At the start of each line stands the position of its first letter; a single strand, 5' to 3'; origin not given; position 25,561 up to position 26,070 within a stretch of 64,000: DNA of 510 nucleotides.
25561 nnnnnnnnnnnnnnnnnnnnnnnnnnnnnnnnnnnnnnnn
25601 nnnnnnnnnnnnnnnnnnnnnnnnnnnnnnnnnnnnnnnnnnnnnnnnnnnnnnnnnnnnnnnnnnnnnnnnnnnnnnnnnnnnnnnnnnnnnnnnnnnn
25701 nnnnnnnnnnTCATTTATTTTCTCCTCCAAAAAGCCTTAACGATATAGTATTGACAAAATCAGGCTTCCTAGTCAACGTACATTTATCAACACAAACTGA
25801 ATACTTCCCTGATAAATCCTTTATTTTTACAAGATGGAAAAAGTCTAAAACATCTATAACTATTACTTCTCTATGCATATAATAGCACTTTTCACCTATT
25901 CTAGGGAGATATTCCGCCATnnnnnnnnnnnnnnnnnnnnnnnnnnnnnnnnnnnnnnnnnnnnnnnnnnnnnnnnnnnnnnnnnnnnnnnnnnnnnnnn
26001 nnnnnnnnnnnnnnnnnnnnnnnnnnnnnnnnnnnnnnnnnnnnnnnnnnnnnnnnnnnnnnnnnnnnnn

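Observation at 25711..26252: Extra 69-aa gene translationally coupled to the Lamassu-like effector, preceded by an Xre regulator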

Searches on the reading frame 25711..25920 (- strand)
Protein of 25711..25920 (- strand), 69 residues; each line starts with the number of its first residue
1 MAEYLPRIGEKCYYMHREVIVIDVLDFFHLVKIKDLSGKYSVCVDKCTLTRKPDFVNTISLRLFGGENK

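Call 3: search_protein_families(library=pfam, proteins=[window:25711-25920:-], max_evalue=0.1)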
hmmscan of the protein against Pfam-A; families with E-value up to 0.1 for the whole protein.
window:25711-25920:- (69 aa): 0 families

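Call 4: search_protein_families(library=padloc, proteins=[window:25711-25920:-], max_evalue=0.1)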
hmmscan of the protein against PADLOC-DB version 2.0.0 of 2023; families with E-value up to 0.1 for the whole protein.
window:25711-25920:- (69 aa): 1 family
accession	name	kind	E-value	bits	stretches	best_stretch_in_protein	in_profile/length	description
PDLC03742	AbiA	-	0.0046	14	1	10-47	143-180/470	DRT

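Call 5: find_homologous_proteins(query=window:25711-25920:-, max_evalue=0.01)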
Query window:25711-25920:- (69 aa): 20 proteins with E <= 0.01 among 20 candidates.
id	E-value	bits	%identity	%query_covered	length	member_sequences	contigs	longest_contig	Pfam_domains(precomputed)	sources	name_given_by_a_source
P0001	1.9e-39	150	99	100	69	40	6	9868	-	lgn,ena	-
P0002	4.4e-39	149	97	100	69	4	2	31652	-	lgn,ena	-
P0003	1.1e-36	141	91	100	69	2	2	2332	-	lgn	-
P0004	1.7e-35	137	90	100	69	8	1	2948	-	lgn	-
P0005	3.7e-35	136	87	100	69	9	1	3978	-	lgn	-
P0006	2.3e-34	134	90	100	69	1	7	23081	-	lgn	-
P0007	5.3e-33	130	84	100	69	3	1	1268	-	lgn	-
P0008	1.3e-32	128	86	100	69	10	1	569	-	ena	-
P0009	7.4e-32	126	78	100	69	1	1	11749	-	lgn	-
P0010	1.5e-30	122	80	100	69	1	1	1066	-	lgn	-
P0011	5.6e-30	120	80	100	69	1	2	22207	-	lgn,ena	-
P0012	4.9e-29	117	77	100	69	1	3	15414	-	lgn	-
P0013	1.2e-27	113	74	100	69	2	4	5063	-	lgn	-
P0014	5.1e-26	107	72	97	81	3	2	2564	-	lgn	-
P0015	1.3e-25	106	70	100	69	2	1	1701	-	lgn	-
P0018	2.4e-24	102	70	100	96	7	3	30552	-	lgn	-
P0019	2.8e-21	93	68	100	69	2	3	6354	-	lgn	-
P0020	3.4e-14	70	90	45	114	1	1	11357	PF00005.34,PF13304.13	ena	-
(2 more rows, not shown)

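Call 6: search_protein_families(library=phrogs, proteins=[window:25711-25920:-], max_evalue=0.1)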
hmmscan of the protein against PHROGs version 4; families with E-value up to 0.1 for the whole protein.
window:25711-25920:- (69 aa): 0 families

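Call 7: search_protein_families(library=ncbifam, proteins=[window:25711-25920:-], max_evalue=0.1)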
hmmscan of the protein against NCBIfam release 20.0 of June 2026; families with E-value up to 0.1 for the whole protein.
window:25711-25920:- (69 aa): 0 families

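Call 8: find_encoding_contigs(protein=P0018, flank=8000, max_places=3)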
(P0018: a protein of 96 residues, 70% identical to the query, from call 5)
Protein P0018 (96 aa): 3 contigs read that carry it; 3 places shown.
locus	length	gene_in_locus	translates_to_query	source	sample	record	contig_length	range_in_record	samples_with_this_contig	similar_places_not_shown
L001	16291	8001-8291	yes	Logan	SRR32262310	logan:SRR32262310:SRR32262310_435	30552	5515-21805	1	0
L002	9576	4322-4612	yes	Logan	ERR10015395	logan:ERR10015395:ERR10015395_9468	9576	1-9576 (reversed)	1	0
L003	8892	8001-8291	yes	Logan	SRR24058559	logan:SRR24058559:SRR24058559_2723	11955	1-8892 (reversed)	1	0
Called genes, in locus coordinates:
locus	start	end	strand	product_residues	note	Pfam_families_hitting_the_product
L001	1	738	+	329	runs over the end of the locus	PF07669:Eco57I (faint)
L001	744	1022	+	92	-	-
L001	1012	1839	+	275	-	PF17728:BsuBI_PstI_RE_N, PF06616:BsuBI_PstI_RE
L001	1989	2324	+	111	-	-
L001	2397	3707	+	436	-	-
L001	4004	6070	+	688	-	PF11398:DUF2813, PF13175:AAA_15, PF13476:AAA_23, PF13304:AAA_21, PF20469:OLD-like_TOPRIM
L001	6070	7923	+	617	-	PF00580:UvrD-helicase, PF13245:AAA_19, PF01443:Viral_helicase1 (faint), PF13361:UvrD_C, PF13538:UvrD_C_2 (weak)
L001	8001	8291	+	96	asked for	-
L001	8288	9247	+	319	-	-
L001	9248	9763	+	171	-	-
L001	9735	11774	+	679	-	-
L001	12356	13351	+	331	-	PF13310:Virulence_RhuM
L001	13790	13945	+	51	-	-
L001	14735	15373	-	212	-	-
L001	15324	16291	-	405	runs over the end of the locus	PF22763:NrS1-1_pol-like_HBD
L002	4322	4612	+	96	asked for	-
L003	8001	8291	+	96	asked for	-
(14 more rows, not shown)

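Call 9: find_encoding_contigs(protein=P0011, flank=8000, max_places=3)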
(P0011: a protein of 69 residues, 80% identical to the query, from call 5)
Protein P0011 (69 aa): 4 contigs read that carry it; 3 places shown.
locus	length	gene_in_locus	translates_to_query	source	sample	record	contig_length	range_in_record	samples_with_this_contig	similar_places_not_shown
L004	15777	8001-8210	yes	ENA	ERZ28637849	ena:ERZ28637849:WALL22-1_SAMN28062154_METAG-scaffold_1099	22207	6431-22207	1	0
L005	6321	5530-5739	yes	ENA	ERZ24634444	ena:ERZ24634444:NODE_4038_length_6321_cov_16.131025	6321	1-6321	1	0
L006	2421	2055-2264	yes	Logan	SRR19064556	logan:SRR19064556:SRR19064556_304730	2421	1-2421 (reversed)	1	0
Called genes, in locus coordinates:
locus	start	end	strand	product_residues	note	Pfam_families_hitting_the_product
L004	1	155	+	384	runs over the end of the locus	PF01558:POR, PF13534:Fer4_17 (faint), PF13183:Fer4_8 (weak), PF13187:Fer4_9 (weak), PF13237:Fer4_10, PF14697:Fer4_21, PF12838:Fer4_7, PF00037:Fer4 (weak), +3 more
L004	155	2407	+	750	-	PF01855:POR_N, PF17147:PFOR_II, PF02775:TPP_enzyme_C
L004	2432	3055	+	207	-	PF02915:Rubrerythrin, PF21349:RUBY_RBDX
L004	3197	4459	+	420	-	PF05958:tRNA_U5-meth_tr, PF13847:Methyltransf_31 (weak)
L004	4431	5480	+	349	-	PF13310:Virulence_RhuM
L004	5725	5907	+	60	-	-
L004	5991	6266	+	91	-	-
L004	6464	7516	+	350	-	PF07508:Recombinase, PF13408:Zn_ribbon_recom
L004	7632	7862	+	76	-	PF20075:DUF6471 (weak), PF01381:HTH_3 (faint), PF13443:HTH_26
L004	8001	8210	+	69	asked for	-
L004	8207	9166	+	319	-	-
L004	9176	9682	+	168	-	-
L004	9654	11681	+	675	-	-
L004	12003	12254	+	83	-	-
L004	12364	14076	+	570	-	-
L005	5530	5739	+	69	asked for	-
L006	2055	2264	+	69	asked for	-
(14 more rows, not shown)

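Call 10: find_encoding_contigs(protein=P0019, flank=8000, max_places=3)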
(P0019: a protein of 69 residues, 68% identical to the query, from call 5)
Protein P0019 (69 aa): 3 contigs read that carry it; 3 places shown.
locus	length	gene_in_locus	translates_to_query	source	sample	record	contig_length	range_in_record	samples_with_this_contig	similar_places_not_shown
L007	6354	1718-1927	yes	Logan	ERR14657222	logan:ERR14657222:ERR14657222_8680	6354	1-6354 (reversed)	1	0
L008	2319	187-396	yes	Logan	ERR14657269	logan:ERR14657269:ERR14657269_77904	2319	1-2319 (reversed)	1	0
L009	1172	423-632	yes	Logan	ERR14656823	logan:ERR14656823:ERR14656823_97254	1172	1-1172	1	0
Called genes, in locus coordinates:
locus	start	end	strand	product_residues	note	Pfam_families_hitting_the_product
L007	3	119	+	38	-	?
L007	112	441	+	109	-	PF20369:DUF6664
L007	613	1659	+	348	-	PF02661:Fic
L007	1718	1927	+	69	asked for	-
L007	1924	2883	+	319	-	-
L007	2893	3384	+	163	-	-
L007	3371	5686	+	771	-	-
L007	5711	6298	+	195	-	PF00227:Proteasome (weak)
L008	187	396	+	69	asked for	-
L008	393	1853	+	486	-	-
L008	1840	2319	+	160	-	?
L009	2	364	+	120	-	?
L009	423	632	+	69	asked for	-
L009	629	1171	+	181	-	?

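Call 12: find_encoding_contigs(protein=P0012, flank=8000, max_places=3)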
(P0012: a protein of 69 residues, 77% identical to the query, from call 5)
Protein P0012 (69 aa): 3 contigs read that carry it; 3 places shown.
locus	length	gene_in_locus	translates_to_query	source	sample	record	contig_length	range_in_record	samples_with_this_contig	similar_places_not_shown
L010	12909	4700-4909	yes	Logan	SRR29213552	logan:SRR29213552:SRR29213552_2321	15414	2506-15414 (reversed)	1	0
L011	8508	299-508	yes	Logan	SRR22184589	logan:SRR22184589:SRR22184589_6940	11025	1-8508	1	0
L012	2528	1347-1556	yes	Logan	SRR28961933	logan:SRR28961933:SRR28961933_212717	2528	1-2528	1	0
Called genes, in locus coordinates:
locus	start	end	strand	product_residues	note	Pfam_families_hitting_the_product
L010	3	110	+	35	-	?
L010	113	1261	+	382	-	PF00145:DNA_methylase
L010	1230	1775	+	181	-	PF16280:DUF4928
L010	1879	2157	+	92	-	PF16280:DUF4928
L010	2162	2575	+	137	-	PF03852:Vsr, PF04480:DUF559 (faint)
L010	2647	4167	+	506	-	PF16289:PIN_12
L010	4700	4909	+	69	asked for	-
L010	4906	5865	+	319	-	-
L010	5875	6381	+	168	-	-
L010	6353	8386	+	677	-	-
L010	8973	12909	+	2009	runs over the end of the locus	PF13195:DUF4011, PF13086:AAA_11 (weak), PF13245:AAA_19 (faint), PF13604:AAA_30 (faint), PF13086:AAA_11 (weak), PF13087:AAA_12, PF18741:MTES_1575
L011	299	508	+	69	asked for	-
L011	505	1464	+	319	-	-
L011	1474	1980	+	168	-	-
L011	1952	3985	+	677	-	-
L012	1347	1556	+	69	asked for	-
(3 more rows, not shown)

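Call 13: find_encoding_contigs(protein=P0009, flank=8000, max_places=2)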
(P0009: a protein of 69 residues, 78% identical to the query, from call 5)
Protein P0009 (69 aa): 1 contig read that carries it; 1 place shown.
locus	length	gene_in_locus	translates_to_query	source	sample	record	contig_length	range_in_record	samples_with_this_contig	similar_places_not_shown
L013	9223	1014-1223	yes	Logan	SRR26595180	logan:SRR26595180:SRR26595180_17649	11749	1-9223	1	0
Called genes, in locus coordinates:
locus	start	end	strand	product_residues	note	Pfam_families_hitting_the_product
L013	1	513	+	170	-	?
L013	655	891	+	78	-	PF20075:DUF6471 (weak), PF01381:HTH_3 (faint), PF13443:HTH_26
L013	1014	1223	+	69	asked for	-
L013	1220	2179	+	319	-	-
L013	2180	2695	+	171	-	-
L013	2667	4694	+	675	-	-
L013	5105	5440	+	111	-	-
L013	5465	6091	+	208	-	PF14088:DUF4268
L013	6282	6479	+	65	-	PF12728:HTH_17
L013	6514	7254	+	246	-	PF01555:N6_N4_Mtase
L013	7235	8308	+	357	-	PF00145:DNA_methylase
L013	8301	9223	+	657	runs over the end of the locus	PF07728:AAA_5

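Call 14: find_encoding_contigs(protein=P0020, flank=8000, max_places=2)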
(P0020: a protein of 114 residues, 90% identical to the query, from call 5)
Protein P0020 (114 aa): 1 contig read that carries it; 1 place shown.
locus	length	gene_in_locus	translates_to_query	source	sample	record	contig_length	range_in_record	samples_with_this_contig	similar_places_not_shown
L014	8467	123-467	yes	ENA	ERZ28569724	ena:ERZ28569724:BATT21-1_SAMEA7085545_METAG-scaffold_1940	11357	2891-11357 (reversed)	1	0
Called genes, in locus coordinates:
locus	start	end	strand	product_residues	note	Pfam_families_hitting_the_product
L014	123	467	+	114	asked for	PF00005:ABC_tran, PF13304:AAA_21 (faint)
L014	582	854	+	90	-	PF00005:ABC_tran, PF13304:AAA_21 (weak)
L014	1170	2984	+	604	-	PF02776:TPP_enzyme_N, PF00205:TPP_enzyme_M, PF02775:TPP_enzyme_C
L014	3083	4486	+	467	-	PF03446:NAD_binding_2, PF00393:6PGD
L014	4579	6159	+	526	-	PF00654:Voltage_CLC, PF02080:TrkA_C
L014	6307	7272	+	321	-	PF03547:Mem_trans, PF01758:SBF (weak)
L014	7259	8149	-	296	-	PF00126:HTH_1, PF03466:LysR_substrate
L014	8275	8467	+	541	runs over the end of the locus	PF00390:malic, PF03949:Malic_M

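Call 25: predict_structure(alignment_id=A1)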
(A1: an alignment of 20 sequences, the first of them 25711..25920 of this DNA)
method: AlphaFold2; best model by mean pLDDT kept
length: 69 residues; sequences in the alignment: 20
mean_pLDDT: 74.8   pTM: 0.57
mean pLDDT of the five models: 74.8, 73.7, 71.7, 66.6, 65.5
residues with pLDDT >= 90: 7; 70-90: 42; 50-70: 9; < 50: 11
segments of 3 or more residues with pLDDT < 50: 60-62, 64-69
pLDDT, mean of each block of 10 residues (from residue 1): 73 86 85 86 85 62 43
secondary structure, 60 per line:
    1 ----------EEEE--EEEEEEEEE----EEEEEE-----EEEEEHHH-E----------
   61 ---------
elements in order: E11-14 E17-25 E30-35 E41-45

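Call 26: search_protein_representatives(alignment_id=A1)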
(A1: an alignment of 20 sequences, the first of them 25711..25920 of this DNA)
Query: 20 sequences, 69 profile positions. Proteins with E-value up to 0.001 (for the whole library): 106; up to 1e-10: 24; up to 1e-30: 3. The best 106 are listed.
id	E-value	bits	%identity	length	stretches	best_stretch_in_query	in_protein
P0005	1.0e-41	156.8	-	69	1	1-69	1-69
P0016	3.1e-36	139.3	-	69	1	1-69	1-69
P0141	1.4e-31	124.4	-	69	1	1-69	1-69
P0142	1.1e-21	92.7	-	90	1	1-66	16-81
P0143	5.1e-21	90.6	-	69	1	1-69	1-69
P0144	8.4e-17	77.1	-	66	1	1-66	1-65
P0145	9.2e-17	76.9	-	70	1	9-65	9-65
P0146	2.1e-16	75.7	-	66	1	1-64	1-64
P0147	9.6e-16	73.7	-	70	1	4-68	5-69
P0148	1.2e-15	73.4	-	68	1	3-66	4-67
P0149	2.4e-15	72.4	-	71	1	3-65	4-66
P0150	1.1e-14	70.3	-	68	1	1-66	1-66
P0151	3.7e-14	68.6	-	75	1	4-65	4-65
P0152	4.0e-14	68.5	-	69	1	4-67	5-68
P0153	4.5e-14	68.3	-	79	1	7-67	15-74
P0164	1.9e-10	56.7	-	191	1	5-54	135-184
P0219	6.0e-05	39.1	-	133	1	4-55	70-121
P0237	3.2e-04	36.7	-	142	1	8-65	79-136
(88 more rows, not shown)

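Call 29: fold_search(model_id=the predicted structure, library=pdb)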
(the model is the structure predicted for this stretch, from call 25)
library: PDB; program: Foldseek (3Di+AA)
matches with E <= 10: 1060; with E <= 0.001: 0
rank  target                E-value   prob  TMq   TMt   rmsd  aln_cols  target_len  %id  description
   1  4a4f_MODEL_1_A        1.8e-02  1.00  0.61  0.65   3.9        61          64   13  Solution structure of SPF30 Tudor domain in complex with symmetrically dimethylated arginine (released 2011-11-30)
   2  4b9w_A                6.0e-02  1.00  0.58  0.22   2.5        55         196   16  Structure of extended Tudor domain TD3 from mouse TDRD1 in complex with MILI peptide containing dimethylarginine 45. (released 2012-10-17)
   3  4a4e_MODEL_1_A        6.3e-02  1.00  0.64  0.68   2.0        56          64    7  Solution structure of SMN Tudor domain in complex with symmetrically dimethylated arginine (released 2011-11-30)
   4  7cfd_G                7.2e-02  1.00  0.60  0.25   2.6        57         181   12  Drosophila melanogaster Krimper eTud2-AubR15me2 complex (released 2021-06-02)
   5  7cfd_C                7.2e-02  1.00  0.60  0.25   6.1        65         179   12  Drosophila melanogaster Krimper eTud2-AubR15me2 complex (released 2021-06-02)
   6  7cfd_A                7.6e-02  1.00  0.60  0.25   6.0        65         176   12  Drosophila melanogaster Krimper eTud2-AubR15me2 complex (released 2021-06-02)
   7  4b9w_B                8.6e-02  1.00  0.58  0.23   4.1        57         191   18  Structure of extended Tudor domain TD3 from mouse TDRD1 in complex with MILI peptide containing dimethylarginine 45. (released 2012-10-17)
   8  3pnw_O                9.2e-02  1.00  0.59  0.66   2.1        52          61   10  Crystal Structure of the tudor domain of human TDRD3 in complex with an anti-TDRD3 FAB (released 2010-12-01)
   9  7cfd_B                9.8e-02  1.00  0.60  0.25   4.2        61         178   13  Drosophila melanogaster Krimper eTud2-AubR15me2 complex (released 2021-06-02)
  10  3me9_B                1.0e-01  1.00  0.65  0.27   2.7        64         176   12  Crystal structure of SGF29 in complex with H3K4me3 peptide (released 2010-04-28)
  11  2wac_A                1.0e-01  1.00  0.62  0.21   2.5        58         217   12  Extended Tudor domain of Drosophila Melanogaster Tudor-SN (p100) (released 2009-03-03)
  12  2l8d_MODEL_1_A        1.1e-01  1.00  0.54  0.56   1.5        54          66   22  Structure/function of the LBR Tudor domain (released 2011-11-09)
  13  7cfd_F                1.1e-01  0.99  0.60  0.25   6.1        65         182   12  Drosophila melanogaster Krimper eTud2-AubR15me2 complex (released 2021-06-02)
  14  3mev_B                1.2e-01  1.00  0.63  0.26   2.8        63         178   11  Crystal structure of SGF29 in complex with R2AK4me3 (released 2010-04-28)
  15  6ie4_C                1.2e-01  1.00  0.61  0.33   4.7        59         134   20  Crystal structure of ADCP1 tandem Agenet domain 1-2 in complex with H3K9me1 (released 2019-01-16)
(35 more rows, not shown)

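Call 30: find_encoding_contigs(protein=P0147, flank=6000, max_places=3)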
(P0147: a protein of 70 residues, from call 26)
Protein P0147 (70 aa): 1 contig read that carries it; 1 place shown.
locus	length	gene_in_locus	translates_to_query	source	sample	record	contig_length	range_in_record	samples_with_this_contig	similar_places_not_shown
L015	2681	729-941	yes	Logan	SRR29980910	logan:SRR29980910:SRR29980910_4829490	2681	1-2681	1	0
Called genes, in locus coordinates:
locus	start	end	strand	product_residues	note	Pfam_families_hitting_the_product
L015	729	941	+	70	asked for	-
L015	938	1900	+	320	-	-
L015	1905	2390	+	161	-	-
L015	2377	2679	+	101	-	?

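Call 39: list_cluster_members(proteins=[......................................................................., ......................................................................, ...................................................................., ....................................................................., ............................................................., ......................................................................, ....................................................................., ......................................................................, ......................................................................, window:25714-25920:-])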
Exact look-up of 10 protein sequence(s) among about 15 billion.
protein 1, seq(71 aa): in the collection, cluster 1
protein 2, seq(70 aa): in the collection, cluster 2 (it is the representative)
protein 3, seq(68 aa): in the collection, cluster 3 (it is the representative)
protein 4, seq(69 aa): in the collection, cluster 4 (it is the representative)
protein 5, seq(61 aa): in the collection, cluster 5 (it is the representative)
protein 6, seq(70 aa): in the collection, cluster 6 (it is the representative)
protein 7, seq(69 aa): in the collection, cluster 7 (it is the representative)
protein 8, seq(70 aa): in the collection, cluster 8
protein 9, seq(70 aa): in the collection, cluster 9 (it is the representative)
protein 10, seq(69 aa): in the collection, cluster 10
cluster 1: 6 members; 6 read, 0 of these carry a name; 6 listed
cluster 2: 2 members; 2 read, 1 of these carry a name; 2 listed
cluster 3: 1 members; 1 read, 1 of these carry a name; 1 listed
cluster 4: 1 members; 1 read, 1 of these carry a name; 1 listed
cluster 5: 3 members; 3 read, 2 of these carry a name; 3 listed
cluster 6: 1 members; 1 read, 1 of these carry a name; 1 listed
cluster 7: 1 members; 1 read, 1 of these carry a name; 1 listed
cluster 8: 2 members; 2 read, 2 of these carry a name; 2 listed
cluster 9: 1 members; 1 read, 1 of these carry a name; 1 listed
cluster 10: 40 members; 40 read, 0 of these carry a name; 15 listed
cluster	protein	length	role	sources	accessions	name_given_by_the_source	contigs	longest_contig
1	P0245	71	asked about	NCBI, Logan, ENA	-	-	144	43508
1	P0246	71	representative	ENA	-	-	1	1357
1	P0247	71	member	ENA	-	-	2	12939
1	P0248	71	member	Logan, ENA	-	-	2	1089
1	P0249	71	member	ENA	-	-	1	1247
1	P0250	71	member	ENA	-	-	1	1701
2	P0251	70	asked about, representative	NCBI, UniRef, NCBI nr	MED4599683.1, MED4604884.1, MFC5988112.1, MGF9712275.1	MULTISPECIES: hypothetical protein [Paenibacillaceae] | Uncharacterized protein n=1 Tax=Marinicrinis lubricantis TaxID=2086470 ... | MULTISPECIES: hypothetical protein [Paenibacillus]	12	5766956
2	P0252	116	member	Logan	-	-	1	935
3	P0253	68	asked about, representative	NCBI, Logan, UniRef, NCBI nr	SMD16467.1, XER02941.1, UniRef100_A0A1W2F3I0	hypothetical protein SAMN04488500_1438 [Sporomusa malonica] | Uncharacterized protein n=1 Tax=Sporomusa malonica TaxID=112901 RepID=A0A1W2F3I0_9FIRM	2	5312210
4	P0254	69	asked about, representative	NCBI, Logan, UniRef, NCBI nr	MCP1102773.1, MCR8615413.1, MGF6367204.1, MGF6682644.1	hypothetical protein M2454_003076 [Aequitasia blattaphilus] | Uncharacterized protein n=1 Tax=Aequitasia blattaphilus TaxID=2949332 ... | hypothetical protein [Aequitasia blattaphilus]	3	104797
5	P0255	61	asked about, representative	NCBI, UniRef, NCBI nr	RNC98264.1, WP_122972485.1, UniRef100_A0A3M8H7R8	hypothetical protein [Lysinibacillus halotolerans] | Uncharacterized protein n=1 Tax=Lysinibacillus halotolerans TaxID=1368476 ...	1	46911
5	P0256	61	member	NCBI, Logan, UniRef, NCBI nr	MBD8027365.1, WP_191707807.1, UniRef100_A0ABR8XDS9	hypothetical protein H9636_11935 [Ureibacillus sp. Re31] | Uncharacterized protein n=1 Tax=Ureibacillus galli TaxID=2762222 RepID=A0ABR8XDS9_9BACL | hypothetical protein [Ureibacillus galli]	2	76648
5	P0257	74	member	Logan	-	-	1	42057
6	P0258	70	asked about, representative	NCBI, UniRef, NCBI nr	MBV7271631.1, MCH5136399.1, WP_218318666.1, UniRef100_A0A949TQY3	hypothetical protein JMF89_04115 [Clostridiaceae bacterium UIB06] | Uncharacterized protein n=1 Tax=Clostridium thailandense TaxID=2794346 ... | hypothetical protein [Clostridium thailandense]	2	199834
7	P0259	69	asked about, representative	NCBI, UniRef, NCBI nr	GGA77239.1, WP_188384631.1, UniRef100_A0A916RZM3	hypothetical protein [Ornithinibacillus halotolerans] | Uncharacterized protein n=1 Tax=Ornithinibacillus halotolerans TaxID=1274357 ...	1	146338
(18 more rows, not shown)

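Call 42: search_dna_similar(query=window:25714-25920:-, collection=phages, mode=protein, max_evalue=1)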
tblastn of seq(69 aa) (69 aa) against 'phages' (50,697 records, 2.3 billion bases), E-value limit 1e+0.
No match.

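Call 53: find_encoding_contigs(protein=P0164, flank=6000, max_places=3)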
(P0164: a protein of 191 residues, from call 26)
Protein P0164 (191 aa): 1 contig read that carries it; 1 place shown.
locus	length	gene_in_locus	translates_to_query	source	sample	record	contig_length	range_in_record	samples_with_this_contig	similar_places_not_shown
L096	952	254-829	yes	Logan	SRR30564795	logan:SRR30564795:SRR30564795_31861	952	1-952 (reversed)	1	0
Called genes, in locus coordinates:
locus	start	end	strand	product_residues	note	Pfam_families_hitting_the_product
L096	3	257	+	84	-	?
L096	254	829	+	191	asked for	PF14354:Lar_restr_allev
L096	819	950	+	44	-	?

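Call 56: find_encoding_contigs(protein=P0219, flank=6000, max_places=2)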
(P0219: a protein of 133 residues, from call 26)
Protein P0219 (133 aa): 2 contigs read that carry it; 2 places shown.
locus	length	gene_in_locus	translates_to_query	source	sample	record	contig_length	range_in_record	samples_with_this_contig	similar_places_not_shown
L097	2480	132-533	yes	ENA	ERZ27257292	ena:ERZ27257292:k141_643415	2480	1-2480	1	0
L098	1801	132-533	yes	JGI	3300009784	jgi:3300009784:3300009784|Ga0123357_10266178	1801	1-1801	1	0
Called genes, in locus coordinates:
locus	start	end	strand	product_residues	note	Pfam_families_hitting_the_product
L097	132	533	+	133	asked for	-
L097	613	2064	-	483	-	-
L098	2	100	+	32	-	?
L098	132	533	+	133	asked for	-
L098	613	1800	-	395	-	?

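Call 60: find_related_loci(query=A1, collection=viral_contigs, flank=5000)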
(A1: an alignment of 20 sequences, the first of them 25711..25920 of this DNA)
Query A1 (69 aa) in viral_contigs; peptide patterns used: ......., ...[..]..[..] (x = any residue, [..] = any of these).
169 stretches matched a pattern, but none encodes a relative of the query by tblastn (E <= 1e-3).

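Call 70: search_protein_families(library=pfam, alignment_id=A4, max_evalue=1)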
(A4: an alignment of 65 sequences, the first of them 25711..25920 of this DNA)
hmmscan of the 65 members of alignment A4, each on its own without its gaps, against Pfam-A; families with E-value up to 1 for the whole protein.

A. member 1, window:25711-25920:- (69 aa): 0 families

B. families by the number of members that match (of 65 scanned): 29 families (the first 25 are shown)
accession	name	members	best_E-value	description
PF08141.18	SspH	3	0.021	Small acid-soluble spore protein H family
PF23054.1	UBA_N4BP1_C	2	0.005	N4BP1, C-terminal UBA domain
PF09162.16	Tap-RNA_bind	2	0.048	Tap, RNA-binding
PF24840.1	NTF2_SigF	1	0.0096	SigF NTF2-like domain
PF06176.17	WaaY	1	0.012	Lipopolysaccharide core biosynthesis protein (WaaY)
PF03126.23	Plus-3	1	0.013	Plus-3 domain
PF10875.13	DUF2670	1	0.015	Protein of unknown function (DUF2670)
PF08204.17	V-set_CD47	1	0.025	CD47 immunoglobulin-like domain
PF17035.10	BET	1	0.027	Bromodomain extra-terminal - transcription regulation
PF13457.12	GW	1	0.03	GW (Gly-Tryp) dipeptide domain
PF21383.2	DPAGT1_ins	1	0.034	DPAGT1 insertion domain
PF04410.20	Gar1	1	0.037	Gar1/Naf1 RNA binding region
PF24717.1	DUF7672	1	0.049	Family of unknown function (DUF7672)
PF10780.14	MRP_L53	1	0.053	39S ribosomal protein L53/MRP-L53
PF16440.10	DUF5037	1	0.06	Domain of unknown function (DUF5037)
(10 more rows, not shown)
